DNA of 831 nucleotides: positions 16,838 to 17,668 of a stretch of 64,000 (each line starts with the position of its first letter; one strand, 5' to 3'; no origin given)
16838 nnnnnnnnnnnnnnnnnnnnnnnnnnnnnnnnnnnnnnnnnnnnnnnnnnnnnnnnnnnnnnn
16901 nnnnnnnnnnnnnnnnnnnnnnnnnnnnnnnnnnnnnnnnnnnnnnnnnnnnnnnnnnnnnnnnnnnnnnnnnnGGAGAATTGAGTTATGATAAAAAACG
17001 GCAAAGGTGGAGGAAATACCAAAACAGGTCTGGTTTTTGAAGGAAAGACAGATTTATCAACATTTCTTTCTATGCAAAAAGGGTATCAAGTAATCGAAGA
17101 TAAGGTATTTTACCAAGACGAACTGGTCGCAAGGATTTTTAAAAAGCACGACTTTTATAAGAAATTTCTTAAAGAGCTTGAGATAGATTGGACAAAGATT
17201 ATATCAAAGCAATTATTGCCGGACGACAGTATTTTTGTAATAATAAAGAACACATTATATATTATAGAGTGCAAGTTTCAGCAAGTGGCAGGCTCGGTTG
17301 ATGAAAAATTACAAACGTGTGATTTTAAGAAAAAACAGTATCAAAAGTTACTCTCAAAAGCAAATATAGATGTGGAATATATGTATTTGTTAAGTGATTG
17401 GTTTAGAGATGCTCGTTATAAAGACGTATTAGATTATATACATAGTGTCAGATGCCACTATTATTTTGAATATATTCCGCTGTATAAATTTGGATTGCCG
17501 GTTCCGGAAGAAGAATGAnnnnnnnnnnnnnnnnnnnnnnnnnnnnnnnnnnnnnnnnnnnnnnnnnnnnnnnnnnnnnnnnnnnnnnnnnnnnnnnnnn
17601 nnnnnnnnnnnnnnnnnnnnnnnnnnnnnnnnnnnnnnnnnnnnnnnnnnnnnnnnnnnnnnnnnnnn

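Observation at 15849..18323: AT-rich three-gene M-R-M restriction-modification island between nifU and an XRE gene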

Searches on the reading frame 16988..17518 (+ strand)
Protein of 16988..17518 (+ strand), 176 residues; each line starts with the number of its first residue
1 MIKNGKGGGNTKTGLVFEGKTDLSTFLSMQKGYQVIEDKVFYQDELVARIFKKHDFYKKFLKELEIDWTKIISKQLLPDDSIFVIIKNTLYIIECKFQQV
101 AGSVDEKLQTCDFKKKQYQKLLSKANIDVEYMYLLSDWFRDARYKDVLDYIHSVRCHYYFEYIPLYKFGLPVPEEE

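Call 3: search_protein_families(library=pfam, proteins=[window:16988-17518:+], max_evalue=0.1)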
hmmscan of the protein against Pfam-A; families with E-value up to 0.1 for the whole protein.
window:16988-17518:+ (176 aa): 1 family
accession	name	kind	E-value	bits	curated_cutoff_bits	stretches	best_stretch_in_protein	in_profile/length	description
PF20472.4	PDDEXK_11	-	1.9e-08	34.6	23.7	1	44-108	10-81/145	PD-(D/E)XK nuclease superfamily domain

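Call 4: search_protein_families(library=ncbifam, proteins=[window:16988-17518:+], max_evalue=0.1)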
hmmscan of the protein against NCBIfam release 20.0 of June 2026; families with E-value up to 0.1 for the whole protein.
window:16988-17518:+ (176 aa): 0 families

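Call 6: find_homologous_proteins(query=window:16988-17518:+, max_evalue=0.001)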
Query window:16988-17518:+ (176 aa): 6321 proteins with E <= 0.001 among 6362 candidates; the best 120 are listed.
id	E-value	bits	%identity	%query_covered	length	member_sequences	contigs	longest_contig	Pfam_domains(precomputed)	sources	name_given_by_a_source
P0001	2.9e-104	364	93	99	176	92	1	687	PF20472.5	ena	-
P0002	9.8e-104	363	93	100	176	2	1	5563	PF20472.5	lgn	-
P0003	1.0e-103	363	91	92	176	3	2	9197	PF20472.5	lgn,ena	-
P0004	2.9e-103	361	91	100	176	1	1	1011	PF20472.5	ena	-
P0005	2.3e-102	358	91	91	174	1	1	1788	PF20472.5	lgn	-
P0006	5.9e-102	357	88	91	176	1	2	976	PF20472.5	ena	-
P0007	6.7e-102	357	88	92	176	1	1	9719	PF20472.5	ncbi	-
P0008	2.1e-101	355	88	92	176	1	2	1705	PF20472.5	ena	-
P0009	4.0e-101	354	88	91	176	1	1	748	PF20472.5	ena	-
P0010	4.3e-100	351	85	92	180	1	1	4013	PF20472.5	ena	-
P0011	2.4e-98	345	86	91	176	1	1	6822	PF20472.5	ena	-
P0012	1.3e-92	326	82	92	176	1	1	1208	PF20472.5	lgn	-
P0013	2.4e-92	326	80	92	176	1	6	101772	PF20472.5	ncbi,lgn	-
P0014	3.5e-92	325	81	92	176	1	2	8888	PF20472.5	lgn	-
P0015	5.9e-91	321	83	98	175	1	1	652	PF20472.5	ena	-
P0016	2.5e-90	319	81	100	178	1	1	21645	PF20472.5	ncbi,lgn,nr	ncbi:MAG: hypothetical protein Q4B40_03855 [Clostridia bacterium]|nr:hypothetical protein [Clostridi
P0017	4.1e-90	318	81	100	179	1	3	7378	PF20472.5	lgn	-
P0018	7.4e-90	317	81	91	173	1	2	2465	PF20472.5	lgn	-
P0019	9.0e-90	317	81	91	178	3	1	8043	PF20472.5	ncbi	-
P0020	1.0e-89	317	81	100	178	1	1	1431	PF20472.5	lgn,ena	-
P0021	2.1e-89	316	78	94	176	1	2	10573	PF20472.5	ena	-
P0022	4.0e-89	315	79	100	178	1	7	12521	PF20472.5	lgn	-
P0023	4.8e-89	315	79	92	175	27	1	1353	PF20472.5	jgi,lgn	-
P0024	7.5e-89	314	77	94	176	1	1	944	PF20472.5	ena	-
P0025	1.3e-88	313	78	91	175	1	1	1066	PF20472.5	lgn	-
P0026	1.3e-88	313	80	91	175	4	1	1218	PF20472.5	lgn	-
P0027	1.5e-88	313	76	100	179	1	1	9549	PF20472.5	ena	-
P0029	1.7e-88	313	77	92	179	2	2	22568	PF20472.5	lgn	-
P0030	1.9e-88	313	80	91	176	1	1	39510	PF20472.5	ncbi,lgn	-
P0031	2.4e-88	313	80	100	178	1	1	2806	PF20472.5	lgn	-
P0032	3.2e-88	312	77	100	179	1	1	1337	PF20472.5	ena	-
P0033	4.4e-88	312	78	92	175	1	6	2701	PF20472.5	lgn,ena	-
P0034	4.8e-88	312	78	100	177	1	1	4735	PF20472.5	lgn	-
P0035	7.0e-88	311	78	91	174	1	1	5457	PF20472.5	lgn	-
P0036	7.4e-88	311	81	100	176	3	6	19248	PF20472.5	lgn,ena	-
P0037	8.0e-88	311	77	90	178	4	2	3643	PF20472.5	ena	-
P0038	9.4e-88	311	79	91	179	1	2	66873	PF20472.5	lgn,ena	-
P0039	9.6e-88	311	76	92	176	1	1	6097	PF20472.5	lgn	-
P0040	1.1e-87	310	77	100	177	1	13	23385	PF20472.5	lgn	-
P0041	1.1e-87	310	77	99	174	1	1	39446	PF20472.5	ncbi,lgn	-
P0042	1.2e-87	310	82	98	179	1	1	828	PF20472.5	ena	-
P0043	1.2e-87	310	78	98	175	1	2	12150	PF20472.5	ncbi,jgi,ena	jgi:hypothetical protein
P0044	1.4e-87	310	78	100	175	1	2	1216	PF20472.5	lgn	-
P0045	1.5e-87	310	78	91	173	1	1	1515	PF20472.5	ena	-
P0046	1.6e-87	310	78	92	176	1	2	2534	PF20472.5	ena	-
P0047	1.7e-87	310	78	92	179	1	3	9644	PF20472.5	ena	-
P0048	2.2e-87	309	76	100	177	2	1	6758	PF20472.5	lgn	-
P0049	2.5e-87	309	78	100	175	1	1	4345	PF20472.5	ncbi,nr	ncbi:MAG: hypothetical protein ATN35_01560 [Epulopiscium sp. Nele67-Bin004]|nr:MAG: hypothetical pro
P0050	3.1e-87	309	76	100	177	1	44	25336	PF20472.5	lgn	-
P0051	4.1e-87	309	78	91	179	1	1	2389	PF20472.5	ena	-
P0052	4.4e-87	308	78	91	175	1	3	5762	PF20472.5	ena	-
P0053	4.9e-87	308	80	99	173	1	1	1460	PF20472.5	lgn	-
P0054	5.2e-87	308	79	91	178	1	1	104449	PF20472.5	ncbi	-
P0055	5.6e-87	308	75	92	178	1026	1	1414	PF20472.5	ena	-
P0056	5.9e-87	308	76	100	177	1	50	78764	PF20472.5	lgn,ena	-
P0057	5.9e-87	308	77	92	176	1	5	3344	PF20472.5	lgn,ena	-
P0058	6.1e-87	308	80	100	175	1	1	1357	PF20472.5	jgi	-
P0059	6.8e-87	308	78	92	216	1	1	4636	PF20472.5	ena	-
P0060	6.9e-87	308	78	91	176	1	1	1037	PF20472.5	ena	-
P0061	7.0e-87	308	77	92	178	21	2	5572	PF20472.5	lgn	-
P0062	7.6e-87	308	77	92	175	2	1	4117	PF20472.5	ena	-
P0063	8.1e-87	308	77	100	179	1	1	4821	PF20472.5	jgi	jgi:hypothetical protein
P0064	8.2e-87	308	78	99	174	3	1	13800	PF20472.5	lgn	-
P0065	8.8e-87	307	75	92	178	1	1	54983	PF20472.5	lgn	-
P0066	9.0e-87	307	80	91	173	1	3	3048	PF20472.5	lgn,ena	-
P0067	9.7e-87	307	77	100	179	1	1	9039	PF20472.5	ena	-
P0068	1.1e-86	307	78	92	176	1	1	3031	PF20472.5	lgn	-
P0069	1.2e-86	307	77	100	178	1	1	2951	PF20472.5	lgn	-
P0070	1.3e-86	307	78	100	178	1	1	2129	PF20472.5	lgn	-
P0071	1.3e-86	307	78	91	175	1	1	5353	PF20472.5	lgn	-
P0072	1.5e-86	307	75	92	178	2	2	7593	PF20472.5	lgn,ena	-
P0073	1.6e-86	307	77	91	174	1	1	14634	PF20472.5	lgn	-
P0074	1.7e-86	306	80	98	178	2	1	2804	PF20472.5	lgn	-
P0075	1.7e-86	306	77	92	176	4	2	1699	PF20472.5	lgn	-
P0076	1.8e-86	306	78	99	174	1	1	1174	PF20472.5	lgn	-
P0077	1.9e-86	306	78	91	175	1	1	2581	PF20472.5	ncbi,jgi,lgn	jgi:hypothetical protein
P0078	2.0e-86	306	76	100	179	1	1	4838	PF20472.5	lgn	-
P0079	2.1e-86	306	77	100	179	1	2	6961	PF20472.5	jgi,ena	-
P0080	2.2e-86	306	75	100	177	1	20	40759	PF20472.5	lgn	-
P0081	2.2e-86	306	77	90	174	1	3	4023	PF20472.5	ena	-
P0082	2.3e-86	306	77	91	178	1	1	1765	PF20472.5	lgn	-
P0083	2.4e-86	306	78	99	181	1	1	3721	PF20472.5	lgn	-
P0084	2.6e-86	306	77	99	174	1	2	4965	PF20472.5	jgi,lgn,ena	-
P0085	2.6e-86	306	76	100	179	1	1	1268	PF20472.5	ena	-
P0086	3.0e-86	306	79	100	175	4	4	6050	PF20472.5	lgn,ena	-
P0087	3.0e-86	306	76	90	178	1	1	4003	PF20472.5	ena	-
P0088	3.0e-86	306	78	91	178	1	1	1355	PF20472.5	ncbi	-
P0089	3.0e-86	306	76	100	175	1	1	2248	PF20472.5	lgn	-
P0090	3.1e-86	306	78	99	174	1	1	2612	PF20472.5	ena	-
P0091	3.6e-86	305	75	92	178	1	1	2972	PF20472.5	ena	-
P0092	3.8e-86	305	78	91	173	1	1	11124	PF20472.5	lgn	-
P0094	4.0e-86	305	73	100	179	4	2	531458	PF20472.5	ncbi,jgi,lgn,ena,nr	ncbi:MAG: hypothetical protein FWH03_02140 [Firmicutes bacterium]|nr:hypothetical protein [Bacillota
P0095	5.0e-86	305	79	99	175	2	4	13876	PF20472.5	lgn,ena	-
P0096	5.0e-86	305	77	91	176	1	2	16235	PF20472.5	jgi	jgi:hypothetical protein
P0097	5.1e-86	305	78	92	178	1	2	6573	PF20472.5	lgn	-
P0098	5.2e-86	305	78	91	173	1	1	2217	PF20472.5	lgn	-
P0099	5.6e-86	305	74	92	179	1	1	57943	PF20472.5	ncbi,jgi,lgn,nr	ncbi:MAG: hypothetical protein LBT30_07460 [Clostridiales bacterium]|jgi:hypothetical protein|nr:hyp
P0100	5.9e-86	305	78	91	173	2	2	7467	PF20472.5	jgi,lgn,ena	jgi:hypothetical protein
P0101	6.4e-86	305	76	91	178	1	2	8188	PF20472.5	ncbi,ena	-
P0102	6.5e-86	305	75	99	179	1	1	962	PF20472.5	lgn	-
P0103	6.9e-86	305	77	90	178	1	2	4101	PF20472.5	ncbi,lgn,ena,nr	ncbi:MAG: hypothetical protein K2N73_04995 [Lachnospiraceae bacterium]|nr:hypothetical protein [Lach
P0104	7.3e-86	304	75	92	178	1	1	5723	PF20472.5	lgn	-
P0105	7.5e-86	304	77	90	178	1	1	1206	PF20472.5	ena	-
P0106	7.8e-86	304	77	100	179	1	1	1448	PF20472.5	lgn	-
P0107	8.6e-86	304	80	99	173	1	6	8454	PF20472.5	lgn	-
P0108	9.4e-86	304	72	92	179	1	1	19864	PF20472.5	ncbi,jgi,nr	ncbi:MAG: hypothetical protein LBQ40_04930 [Clostridiales bacterium]|jgi:hypothetical protein|nr:hyp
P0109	9.6e-86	304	78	100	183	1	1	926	PF20472.5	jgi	-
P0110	9.9e-86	304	79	100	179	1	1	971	PF20472.5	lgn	-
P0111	9.9e-86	304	78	91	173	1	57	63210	PF20472.5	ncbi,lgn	-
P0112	1.0e-85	304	77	99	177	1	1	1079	PF20472.5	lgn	-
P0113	1.0e-85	304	79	99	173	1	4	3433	PF20472.5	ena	-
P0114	1.1e-85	304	78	90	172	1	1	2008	PF20472.5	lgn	-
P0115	1.3e-85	304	77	99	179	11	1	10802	PF20472.5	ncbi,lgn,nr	ncbi:MAG: hypothetical protein LUE08_02690 [Akkermansiaceae bacterium]|nr:hypothetical protein [Akke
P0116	1.4e-85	303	75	92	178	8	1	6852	PF20472.5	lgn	-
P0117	1.4e-85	303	79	99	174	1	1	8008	PF20472.5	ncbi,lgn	-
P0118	1.4e-85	303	76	99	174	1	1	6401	PF20472.5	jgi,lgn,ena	-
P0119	1.5e-85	303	77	91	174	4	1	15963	PF20472.5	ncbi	-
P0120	1.5e-85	303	78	99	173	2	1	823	PF20472.5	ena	-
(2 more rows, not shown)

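Call 7: search_solved_structures(query=window:16988-17515:+, max_evalue=10, show_alignments=2)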
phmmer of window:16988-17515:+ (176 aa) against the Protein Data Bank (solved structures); distinct sequences matched with E-value up to 10: 2.
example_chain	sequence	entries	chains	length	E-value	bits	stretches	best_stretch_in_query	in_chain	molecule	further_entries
3nsk_A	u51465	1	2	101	0.62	13.1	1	90-162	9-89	Protein S100-A3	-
1kso_A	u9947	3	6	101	6.8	9.7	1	90-162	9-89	S100 CALCIUM-BINDING PROTEIN A3 | Protein S100-A3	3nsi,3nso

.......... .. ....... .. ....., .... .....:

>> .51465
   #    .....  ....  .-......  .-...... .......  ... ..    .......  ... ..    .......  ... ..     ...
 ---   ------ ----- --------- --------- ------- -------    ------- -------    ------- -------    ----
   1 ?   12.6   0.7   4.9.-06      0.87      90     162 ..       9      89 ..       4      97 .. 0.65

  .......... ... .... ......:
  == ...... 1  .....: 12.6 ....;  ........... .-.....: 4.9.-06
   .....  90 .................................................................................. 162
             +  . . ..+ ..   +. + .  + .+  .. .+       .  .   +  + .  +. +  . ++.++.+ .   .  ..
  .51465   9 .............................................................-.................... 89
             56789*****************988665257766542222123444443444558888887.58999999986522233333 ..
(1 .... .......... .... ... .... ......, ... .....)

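Call 8: search_protein_families(library=padloc, proteins=[window:16988-17518:+], max_evalue=0.1)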
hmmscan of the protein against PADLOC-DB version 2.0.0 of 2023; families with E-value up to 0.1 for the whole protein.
window:16988-17518:+ (176 aa): 1 family
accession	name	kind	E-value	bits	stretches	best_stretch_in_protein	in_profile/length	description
PDLC01880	CARF4--CARF_PDDEXK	-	0.021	12.1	1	83-100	279-296/364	-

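Call 9: find_encoding_contigs(protein=window:16988-17518:+, flank=6000, max_places=6)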
Protein window:16988-17518:+ (176 aa): 15 contigs read that carry it; 6 places shown.
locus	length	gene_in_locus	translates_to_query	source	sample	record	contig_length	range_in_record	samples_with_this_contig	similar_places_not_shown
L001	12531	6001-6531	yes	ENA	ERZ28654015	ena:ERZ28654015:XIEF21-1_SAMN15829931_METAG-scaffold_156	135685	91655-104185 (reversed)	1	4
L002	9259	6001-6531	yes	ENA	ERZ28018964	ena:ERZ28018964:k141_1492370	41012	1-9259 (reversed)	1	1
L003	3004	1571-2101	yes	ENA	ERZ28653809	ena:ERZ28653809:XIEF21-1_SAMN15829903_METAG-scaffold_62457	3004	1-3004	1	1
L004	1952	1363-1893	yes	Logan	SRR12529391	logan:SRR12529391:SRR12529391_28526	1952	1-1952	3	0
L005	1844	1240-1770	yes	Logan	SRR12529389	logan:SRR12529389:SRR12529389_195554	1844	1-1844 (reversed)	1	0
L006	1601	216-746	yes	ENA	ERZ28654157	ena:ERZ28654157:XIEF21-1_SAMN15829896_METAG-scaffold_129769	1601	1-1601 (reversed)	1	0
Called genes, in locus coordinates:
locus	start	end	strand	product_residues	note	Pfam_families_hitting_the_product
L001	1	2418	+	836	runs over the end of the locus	PF00521:DNA_topoisoIV, PF03989:DNA_gyraseA_C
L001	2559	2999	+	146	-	PF00075:RNase_H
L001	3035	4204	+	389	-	PF00266:Aminotran_5, PF01212:Beta_elim_lyase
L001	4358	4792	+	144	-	PF01592:NifU_N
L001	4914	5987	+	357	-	PF02086:MethyltransfD12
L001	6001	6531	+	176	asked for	PF20472:PDDEXK_11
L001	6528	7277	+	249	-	PF01555:N6_N4_Mtase, PF01170:UPF0020, PF13847:Methyltransf_31, PF08241:Methyltransf_11 (faint), PF13649:Methyltransf_25 (weak), PF01555:N6_N4_Mtase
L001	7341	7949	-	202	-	PF13560:HTH_31, PF01381:HTH_3, PF12844:HTH_19 (weak), PF13443:HTH_26 (weak)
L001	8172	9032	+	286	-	PF02645:DegV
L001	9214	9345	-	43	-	-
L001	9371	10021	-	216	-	PF00702:Hydrolase, PF12710:HAD (weak), PF13419:HAD_2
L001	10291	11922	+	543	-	PF01476:LysM, PF07501:G5, PF01551:Peptidase_M23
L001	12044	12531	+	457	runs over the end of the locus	PF01554:MatE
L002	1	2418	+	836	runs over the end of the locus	PF00521:DNA_topoisoIV, PF03989:DNA_gyraseA_C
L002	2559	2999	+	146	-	PF00075:RNase_H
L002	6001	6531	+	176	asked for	PF20472:PDDEXK_11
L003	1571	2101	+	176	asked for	PF20472:PDDEXK_11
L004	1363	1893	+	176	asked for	PF20472:PDDEXK_11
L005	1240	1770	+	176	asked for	PF20472:PDDEXK_11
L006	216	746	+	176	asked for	PF20472:PDDEXK_11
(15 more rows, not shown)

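Call 10: search_dna_similar(query=window:16988-17515:+, collection=plasmids, mode=protein, max_rows=20)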
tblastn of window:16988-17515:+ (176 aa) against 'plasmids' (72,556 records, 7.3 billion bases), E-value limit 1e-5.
Records with a match: 2; places in all: 2; records where one place covers at least 80% of the query: 2.
Best place of each record, by identity: <60% 2.
By first word of the organism name: Neisseria 2.
By predicted mobility (MOB-suite, as given by PLSDB): non-mobilizable 2.
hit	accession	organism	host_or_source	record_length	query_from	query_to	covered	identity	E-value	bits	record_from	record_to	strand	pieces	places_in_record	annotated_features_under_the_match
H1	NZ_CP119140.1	Neisseria gonorrhoeae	Homo sapiens,whole organism,blood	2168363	1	171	97%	51.4%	1e-32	163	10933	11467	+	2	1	none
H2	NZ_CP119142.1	Neisseria gonorrhoeae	Homo sapiens,whole organism,synovial ...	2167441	1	171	97%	51.4%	1e-32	163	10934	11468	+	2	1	none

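Call 11: search_dna_similar(query=window:16988-17515:+, collection=phages, mode=protein, max_rows=20)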
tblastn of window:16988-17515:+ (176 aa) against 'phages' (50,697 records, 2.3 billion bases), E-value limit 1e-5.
No match.

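Call 12: get_annotated_region(hit=H1, flank=5000)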
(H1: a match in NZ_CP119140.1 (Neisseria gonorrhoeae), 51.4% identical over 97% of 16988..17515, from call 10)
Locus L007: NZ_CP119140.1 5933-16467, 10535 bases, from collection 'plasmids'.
description: Neisseria gonorrhoeae strain 2022NG-0076 plasmid p2022NG-0076_1, complete sequence
organism: Neisseria gonorrhoeae (NCBI taxid 485)
taxonomy: Bacteria; Pseudomonadota; Betaproteobacteria; Neisseriales; Neisseriaceae; Neisseria; Neisseria gonorrhoeae
host: -; source: Homo sapiens,whole organism,blood; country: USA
typing (MOB-suite, as given by PLSDB): non-mobilizable
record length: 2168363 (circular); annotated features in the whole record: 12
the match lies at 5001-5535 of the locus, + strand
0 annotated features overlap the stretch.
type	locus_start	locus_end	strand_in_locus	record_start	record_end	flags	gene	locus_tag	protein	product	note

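Call 21: find_related_loci(query=A1, collection=genome_contigs, flank=6000)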
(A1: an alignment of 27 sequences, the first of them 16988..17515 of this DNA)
Query A1 (176 aa) in genome_contigs; peptide patterns used: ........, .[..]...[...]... (x = any residue, [..] = any of these).
599 stretches matched a pattern (row limit reached: there are more); 485 encode a relative of the query (tblastn E <= 1e-3); the best 80 are kept; 80 distinct loci.
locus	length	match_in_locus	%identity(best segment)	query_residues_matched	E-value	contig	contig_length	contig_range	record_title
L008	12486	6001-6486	93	15-176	9e-100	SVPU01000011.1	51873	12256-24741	MAG: Oscillospiraceae bacterium isolate SIG599 NODE_15088_length_51873_cov_2.937309, whole genome shotgun sequence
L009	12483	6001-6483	91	15-175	1e-95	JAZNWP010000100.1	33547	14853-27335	MAG: Acutalibacteraceae bacterium isolate T1900044783_TS20190249.MAGScoT_cleanbin_000004 SGB_2585_k141_2040485, whole ge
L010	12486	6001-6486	90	15-176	2e-95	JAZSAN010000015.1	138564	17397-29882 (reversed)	MAG: Acutalibacteraceae bacterium isolate T1900044936_TS20190402.MAGScoT_cleanbin_000004 SGB_3442_k141_148492, whole gen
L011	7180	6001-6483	91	15-175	2e-95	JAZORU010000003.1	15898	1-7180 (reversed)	MAG: Eubacteriales bacterium isolate T1900045550_YK20190244.MAGScoT_cleanbin_000055 SGB_7874_k141_412429, whole genome s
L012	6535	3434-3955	77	1-175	2e-90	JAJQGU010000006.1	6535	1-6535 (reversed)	MAG: Akkermansiaceae bacterium isolate U.3_4 NODE_1464_length_6535_cov_24.111728, whole genome shotgun sequence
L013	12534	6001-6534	77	1-176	5e-90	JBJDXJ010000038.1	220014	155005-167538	MAG: Clostridia bacterium isolate LOHA14_bin.007 NODE_4_length_220014_cov_9.574743, whole genome shotgun sequence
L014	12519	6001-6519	77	1-173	1e-89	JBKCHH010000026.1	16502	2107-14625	MAG: Alphaproteobacteria bacterium isolate samp_457_metabat2_76 samp_457_214381, whole genome shotgun sequence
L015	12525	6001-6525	78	1-176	3e-89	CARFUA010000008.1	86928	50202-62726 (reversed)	MAG TPA_asm: uncultured Clostridia bacterium isolate MGBC101636 genome assembly, contig: MGBC101636.8, whole genome shot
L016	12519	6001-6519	79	1-174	2e-89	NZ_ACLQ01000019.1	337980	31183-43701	Capnocytophaga gingivalis ATCC 33624 ctg1117755536039, whole genome shotgun sequence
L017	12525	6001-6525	78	1-176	3e-89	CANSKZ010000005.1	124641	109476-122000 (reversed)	MAG TPA_asm: uncultured Clostridium sp. isolate SRR15510221_bin.48_metawrap_v1.3_MAG genome assembly, contig: NODE.149_l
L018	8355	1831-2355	78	1-176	5e-89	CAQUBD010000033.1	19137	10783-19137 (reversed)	MAG TPA_asm: uncultured Clostridia bacterium isolate MGBC165941 genome assembly, contig: MGBC165941.33, whole genome sho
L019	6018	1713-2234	76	1-175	2e-87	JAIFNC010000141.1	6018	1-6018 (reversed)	MAG: Bacteroidetes bacterium isolate bin_69 scaffold_25423, whole genome shotgun sequence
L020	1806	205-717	78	1-174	1e-91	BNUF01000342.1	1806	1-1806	Clostridia bacterium MS499-75 DNA, sequence342, whole genome shotgun sequence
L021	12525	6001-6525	75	1-175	4e-87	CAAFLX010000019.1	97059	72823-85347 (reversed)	MAG TPA_asm: Clostridia bacterium, isolate HGM11462, WGS project CAAFLX010000000 data, contig: SRS1596867_146_k141_12870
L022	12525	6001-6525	75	1-175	4e-87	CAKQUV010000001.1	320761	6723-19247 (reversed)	MAG: uncultured Clostridia bacterium isolate REFINED_METABAT215_TOP10_CONTIGS_1500_ASSEMBLY_K77_MERGED__Hadza_PheChl_Fib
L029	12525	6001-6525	75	1-175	4e-86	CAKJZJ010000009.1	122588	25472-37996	Clostridiales bacterium isolate MAG-R023 genome assembly, contig: k141_123817, whole genome shotgun sequence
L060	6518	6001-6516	71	1-172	7e-82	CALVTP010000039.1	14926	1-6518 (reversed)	MAG: uncultured Clostridia bacterium isolate BRZ_KS__bin88 genome assembly, contig: BRZ_KS__NODE_7084_length_14926_cov_1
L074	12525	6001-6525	71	1-176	3e-80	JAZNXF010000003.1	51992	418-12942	MAG: Elusimicrobiaceae bacterium isolate T1900044780_TS20190246.MAGScoT_cleanbin_000020 SGB_2549_k141_1782810, whole gen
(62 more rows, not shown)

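Call 26: search_protein_representatives(protein=window:16988-17515:+)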
Query: 176 residues. Proteins with E-value up to 0.001 (for the whole library): 877; up to 1e-10: 456; up to 1e-30: 91. The best 150 are listed.
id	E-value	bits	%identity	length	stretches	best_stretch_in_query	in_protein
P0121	7.9e-69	247.3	79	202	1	37-174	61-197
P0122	5.9e-67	241.2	66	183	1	1-175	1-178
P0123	3.3e-61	222.5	61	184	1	1-173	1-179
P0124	1.9e-54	200.4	77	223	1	1-123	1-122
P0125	9.5e-54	198.2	75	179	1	58-174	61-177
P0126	4.1e-53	196.1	76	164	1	35-154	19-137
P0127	1.5e-51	191.0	74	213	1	59-174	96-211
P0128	2.5e-51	190.3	59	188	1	1-173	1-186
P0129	7.2e-51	188.8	53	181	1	1-173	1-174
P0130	8.2e-51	188.6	53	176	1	1-174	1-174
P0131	3.5e-49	183.3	53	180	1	1-171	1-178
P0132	1.5e-48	181.3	73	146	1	1-120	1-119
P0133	9.0e-48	178.7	57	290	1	1-172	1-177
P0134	1.1e-47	178.5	57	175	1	7-173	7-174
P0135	3.3e-47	176.9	60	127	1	48-174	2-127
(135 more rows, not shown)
